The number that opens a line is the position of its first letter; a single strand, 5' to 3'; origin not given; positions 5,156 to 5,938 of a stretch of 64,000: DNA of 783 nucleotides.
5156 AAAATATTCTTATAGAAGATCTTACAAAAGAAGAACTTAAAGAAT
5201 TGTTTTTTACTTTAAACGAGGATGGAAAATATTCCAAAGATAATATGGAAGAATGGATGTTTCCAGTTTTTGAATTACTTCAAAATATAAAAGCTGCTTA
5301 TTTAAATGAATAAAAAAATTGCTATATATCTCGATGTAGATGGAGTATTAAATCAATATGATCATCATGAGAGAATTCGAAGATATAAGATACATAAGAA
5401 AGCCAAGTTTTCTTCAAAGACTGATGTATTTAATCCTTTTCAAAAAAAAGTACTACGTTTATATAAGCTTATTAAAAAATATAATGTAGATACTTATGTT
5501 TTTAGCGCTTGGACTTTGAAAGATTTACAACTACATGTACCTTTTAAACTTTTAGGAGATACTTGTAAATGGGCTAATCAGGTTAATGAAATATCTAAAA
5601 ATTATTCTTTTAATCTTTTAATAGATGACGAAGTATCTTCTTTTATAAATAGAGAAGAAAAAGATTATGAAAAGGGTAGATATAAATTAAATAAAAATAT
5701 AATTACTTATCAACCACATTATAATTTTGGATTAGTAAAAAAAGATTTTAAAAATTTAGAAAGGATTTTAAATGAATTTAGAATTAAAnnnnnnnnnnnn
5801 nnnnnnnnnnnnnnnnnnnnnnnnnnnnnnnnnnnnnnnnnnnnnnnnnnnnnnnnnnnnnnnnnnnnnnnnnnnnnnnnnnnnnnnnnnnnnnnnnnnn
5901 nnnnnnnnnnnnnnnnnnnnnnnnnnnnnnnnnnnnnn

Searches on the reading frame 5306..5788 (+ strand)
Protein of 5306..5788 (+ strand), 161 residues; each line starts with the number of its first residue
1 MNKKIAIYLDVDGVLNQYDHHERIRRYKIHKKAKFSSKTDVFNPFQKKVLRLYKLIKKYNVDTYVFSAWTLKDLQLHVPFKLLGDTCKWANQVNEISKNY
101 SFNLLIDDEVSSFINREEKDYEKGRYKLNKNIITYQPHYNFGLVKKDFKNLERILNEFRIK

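Call 87: search_protein_families(library=pfam, proteins=[window:5306-5788:+], max_evalue=0.001)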
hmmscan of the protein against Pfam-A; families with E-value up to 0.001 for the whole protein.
window:5306-5788:+ (161 aa): 1 family
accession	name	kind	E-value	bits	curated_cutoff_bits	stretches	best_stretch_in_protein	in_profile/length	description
PF18143.6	HAD_SAK_2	-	0.00016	22.5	27.5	1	7-74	2-58/139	HAD domain in Swiss Army Knife RNA repair proteins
